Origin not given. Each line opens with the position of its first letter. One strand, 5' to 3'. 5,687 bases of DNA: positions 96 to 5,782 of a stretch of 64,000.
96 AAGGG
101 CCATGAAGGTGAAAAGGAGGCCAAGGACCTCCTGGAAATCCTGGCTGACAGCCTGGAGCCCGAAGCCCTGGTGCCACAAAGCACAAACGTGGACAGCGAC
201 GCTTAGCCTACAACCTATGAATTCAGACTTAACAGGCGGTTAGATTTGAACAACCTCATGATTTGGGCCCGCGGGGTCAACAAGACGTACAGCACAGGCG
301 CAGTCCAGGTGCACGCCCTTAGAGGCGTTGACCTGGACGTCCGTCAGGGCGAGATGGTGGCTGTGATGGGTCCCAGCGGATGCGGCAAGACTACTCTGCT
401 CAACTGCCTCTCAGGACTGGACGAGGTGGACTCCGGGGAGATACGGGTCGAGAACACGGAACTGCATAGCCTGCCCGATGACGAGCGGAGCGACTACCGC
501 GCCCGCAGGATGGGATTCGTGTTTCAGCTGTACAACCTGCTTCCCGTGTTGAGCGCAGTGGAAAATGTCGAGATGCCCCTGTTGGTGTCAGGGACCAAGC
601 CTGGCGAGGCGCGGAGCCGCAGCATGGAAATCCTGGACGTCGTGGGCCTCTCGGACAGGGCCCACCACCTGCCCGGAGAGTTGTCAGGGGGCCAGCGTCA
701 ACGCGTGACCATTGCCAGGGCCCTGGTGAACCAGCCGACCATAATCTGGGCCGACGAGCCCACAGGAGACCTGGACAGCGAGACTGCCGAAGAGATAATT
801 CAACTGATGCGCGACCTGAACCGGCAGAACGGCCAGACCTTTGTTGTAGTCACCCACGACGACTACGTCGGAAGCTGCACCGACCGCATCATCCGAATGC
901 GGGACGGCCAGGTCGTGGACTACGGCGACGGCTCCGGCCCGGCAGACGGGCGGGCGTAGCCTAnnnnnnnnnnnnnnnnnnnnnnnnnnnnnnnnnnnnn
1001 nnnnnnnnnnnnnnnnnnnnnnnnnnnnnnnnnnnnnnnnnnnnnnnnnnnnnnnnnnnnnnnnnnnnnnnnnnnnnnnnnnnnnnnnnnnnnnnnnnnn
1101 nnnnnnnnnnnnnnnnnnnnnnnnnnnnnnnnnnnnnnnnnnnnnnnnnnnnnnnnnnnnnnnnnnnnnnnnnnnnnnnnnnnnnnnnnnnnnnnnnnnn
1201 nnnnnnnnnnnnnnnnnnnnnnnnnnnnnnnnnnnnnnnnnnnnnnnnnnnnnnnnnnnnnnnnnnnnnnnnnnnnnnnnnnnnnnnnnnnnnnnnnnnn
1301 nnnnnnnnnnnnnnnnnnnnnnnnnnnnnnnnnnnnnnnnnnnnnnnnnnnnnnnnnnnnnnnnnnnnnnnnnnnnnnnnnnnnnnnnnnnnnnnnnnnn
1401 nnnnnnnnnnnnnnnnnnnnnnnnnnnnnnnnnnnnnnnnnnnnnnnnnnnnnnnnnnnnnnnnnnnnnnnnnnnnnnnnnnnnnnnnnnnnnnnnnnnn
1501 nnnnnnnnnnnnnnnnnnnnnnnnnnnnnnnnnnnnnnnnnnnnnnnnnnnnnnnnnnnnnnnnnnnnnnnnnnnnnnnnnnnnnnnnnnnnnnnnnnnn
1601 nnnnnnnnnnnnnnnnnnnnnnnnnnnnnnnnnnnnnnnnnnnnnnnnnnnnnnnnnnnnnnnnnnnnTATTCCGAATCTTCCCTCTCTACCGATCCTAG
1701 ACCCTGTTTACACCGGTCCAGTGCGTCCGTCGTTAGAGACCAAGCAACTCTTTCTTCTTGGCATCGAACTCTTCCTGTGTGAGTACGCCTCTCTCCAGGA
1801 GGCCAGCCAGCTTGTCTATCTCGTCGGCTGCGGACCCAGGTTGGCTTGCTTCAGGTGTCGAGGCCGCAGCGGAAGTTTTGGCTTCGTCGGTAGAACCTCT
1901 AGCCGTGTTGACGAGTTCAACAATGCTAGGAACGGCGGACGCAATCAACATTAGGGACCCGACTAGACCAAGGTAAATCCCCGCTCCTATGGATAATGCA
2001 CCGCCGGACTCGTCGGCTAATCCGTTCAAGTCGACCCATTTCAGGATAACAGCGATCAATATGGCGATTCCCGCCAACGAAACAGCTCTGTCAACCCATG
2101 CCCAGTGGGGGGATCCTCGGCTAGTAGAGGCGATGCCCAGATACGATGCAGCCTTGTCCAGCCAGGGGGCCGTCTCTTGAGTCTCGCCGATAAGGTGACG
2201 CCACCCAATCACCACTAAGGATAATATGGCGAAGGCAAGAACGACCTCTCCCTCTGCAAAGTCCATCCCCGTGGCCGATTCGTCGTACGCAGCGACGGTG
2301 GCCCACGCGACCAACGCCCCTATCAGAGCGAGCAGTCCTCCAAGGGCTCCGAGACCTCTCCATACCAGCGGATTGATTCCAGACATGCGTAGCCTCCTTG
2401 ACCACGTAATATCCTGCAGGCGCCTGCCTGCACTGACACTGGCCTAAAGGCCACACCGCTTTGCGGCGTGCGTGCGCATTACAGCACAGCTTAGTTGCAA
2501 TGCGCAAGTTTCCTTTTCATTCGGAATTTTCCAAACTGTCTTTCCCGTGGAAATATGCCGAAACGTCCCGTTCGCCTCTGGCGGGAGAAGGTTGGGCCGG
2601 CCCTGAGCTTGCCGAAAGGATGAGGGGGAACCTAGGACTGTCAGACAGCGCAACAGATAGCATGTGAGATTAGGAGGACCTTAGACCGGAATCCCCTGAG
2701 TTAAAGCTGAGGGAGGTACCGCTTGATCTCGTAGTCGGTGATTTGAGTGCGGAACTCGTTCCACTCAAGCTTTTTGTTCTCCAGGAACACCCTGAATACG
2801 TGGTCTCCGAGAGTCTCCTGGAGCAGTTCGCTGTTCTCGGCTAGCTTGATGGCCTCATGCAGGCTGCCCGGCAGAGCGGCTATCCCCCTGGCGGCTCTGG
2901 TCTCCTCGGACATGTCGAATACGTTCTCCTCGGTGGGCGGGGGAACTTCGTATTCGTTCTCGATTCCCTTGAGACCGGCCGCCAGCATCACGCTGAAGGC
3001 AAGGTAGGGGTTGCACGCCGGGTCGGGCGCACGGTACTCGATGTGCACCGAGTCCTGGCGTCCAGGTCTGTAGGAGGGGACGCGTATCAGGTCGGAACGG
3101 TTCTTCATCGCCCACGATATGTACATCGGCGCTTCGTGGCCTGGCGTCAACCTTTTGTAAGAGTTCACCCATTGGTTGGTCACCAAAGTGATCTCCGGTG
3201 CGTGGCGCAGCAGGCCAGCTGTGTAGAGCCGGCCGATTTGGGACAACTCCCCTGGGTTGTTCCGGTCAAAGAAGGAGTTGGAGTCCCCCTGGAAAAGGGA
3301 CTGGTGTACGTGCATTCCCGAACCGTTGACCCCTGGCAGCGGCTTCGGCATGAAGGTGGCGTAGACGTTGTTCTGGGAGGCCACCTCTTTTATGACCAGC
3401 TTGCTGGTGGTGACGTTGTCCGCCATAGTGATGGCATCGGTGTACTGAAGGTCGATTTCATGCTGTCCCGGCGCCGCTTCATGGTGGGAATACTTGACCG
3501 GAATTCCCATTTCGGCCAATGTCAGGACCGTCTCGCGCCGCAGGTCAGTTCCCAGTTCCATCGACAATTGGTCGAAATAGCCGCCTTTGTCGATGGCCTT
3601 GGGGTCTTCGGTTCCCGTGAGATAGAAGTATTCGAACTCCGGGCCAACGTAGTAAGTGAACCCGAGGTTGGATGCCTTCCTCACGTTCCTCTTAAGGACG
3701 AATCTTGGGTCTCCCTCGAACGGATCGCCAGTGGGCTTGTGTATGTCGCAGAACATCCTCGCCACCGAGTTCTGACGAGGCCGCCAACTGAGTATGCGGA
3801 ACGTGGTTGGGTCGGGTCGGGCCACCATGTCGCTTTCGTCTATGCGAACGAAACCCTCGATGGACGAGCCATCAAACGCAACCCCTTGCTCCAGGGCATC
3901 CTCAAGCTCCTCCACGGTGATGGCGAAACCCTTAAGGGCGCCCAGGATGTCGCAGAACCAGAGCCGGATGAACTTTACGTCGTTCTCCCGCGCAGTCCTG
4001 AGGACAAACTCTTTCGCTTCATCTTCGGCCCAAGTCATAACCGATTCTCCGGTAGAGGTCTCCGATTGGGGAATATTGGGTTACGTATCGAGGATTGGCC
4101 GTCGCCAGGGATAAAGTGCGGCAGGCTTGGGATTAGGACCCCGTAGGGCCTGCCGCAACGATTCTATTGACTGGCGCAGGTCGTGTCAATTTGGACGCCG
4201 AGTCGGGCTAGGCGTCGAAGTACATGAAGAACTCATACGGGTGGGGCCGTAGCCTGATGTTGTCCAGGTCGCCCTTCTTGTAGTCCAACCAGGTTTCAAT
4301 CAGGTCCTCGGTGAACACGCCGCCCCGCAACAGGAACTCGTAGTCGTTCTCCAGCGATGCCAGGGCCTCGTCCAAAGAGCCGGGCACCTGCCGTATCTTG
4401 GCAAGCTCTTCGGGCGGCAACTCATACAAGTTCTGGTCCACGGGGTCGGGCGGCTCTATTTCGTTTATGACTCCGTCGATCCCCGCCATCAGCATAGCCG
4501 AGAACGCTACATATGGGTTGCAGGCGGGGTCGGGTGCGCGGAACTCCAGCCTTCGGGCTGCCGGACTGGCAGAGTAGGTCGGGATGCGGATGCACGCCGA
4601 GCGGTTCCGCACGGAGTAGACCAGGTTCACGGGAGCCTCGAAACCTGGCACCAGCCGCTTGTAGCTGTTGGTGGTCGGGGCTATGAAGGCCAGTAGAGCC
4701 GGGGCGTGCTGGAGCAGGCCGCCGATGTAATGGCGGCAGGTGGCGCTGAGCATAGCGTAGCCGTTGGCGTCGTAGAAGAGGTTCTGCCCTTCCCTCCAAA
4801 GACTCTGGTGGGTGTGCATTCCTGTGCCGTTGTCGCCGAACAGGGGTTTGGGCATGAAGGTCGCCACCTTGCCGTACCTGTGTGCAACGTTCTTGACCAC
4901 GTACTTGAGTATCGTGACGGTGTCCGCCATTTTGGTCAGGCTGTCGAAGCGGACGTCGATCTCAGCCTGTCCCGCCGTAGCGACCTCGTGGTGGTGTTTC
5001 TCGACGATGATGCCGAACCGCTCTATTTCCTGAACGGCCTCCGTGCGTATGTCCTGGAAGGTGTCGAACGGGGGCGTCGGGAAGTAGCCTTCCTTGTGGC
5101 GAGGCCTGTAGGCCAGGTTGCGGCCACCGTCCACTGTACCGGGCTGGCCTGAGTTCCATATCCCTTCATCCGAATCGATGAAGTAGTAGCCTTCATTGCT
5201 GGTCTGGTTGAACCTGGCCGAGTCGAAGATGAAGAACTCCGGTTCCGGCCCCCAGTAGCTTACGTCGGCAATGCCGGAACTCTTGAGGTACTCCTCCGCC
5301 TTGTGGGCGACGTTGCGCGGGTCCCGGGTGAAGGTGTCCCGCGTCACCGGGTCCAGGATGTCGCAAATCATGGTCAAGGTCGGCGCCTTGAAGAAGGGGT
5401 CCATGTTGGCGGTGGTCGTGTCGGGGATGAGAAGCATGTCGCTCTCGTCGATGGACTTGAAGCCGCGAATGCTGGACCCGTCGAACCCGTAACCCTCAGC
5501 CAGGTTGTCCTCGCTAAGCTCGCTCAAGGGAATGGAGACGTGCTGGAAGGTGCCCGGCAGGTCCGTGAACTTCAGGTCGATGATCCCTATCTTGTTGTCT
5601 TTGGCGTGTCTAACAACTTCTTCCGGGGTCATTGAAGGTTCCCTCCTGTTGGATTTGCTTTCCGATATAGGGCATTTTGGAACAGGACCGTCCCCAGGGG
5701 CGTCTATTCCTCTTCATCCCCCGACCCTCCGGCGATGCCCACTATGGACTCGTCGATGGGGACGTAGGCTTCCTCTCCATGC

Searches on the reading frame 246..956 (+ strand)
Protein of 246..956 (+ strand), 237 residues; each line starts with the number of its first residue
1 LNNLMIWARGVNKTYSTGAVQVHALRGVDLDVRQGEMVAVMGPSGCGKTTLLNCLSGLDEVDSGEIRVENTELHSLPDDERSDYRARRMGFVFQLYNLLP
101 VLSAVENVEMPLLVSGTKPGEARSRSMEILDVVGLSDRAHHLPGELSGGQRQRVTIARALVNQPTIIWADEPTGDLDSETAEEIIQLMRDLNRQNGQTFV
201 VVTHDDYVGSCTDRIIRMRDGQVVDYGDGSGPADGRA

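Call 90: search_protein_families(library=pfam, proteins=[window:246-956:+], max_evalue=0.00001)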
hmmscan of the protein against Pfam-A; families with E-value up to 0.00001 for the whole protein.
window:246-956:+ (237 aa): 2 families
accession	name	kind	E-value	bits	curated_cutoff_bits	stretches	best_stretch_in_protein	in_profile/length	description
PF00005.33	ABC_tran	-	6.8e-35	121.1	25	1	25-173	1-136/137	ABC transporter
PF13304.12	AAA_21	-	3.4e-06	27.8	27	0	38-69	2-45/304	AAA domain, putative AbiEii toxin, Type IV TA system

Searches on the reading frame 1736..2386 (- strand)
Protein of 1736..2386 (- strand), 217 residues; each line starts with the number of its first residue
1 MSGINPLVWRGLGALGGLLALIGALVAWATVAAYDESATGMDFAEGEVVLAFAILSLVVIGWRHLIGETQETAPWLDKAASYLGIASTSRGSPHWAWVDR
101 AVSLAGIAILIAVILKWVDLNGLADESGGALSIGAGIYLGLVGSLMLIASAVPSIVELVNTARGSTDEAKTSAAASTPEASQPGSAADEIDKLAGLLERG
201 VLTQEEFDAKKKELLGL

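Call 90: search_protein_families(library=pfam, proteins=[window:1736-2386:-], max_evalue=0.00001)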
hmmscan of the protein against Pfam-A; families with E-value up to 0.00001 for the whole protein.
window:1736-2386:- (217 aa): 1 family
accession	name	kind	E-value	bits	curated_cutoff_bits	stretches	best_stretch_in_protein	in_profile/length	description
PF09851.14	SHOCT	-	5.4e-09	36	27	1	188-215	1-28/28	Short C-terminal domain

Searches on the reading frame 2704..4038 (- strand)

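Call 90: search_protein_families(library=pfam, proteins=[window:2704-4038:-], max_evalue=0.00001)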
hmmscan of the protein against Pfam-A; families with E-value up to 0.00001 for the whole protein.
window:2704-4038:- (445 aa): 2 families
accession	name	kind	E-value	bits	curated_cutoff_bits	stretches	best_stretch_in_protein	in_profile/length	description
PF00120.29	Gln-synt_C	-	1.1e-119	400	24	1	109-441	2-344/344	Glutamine synthetase, catalytic domain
PF03951.24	Gln-synt_N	-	9.9e-32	108.8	33.4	1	20-102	1-82/82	Glutamine synthetase, beta-Grasp domain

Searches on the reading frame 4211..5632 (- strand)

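Call 90: search_protein_families(library=pfam, proteins=[window:4211-5632:-], max_evalue=0.00001)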
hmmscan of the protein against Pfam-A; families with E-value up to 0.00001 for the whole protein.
window:4211-5632:- (474 aa): 2 families
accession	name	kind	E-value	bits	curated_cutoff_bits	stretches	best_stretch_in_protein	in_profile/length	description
PF00120.29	Gln-synt_C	-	1.4e-135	452.3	24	1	103-471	2-344/344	Glutamine synthetase, catalytic domain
PF03951.24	Gln-synt_N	-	1.6e-30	105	33.4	1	15-95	2-82/82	Glutamine synthetase, beta-Grasp domain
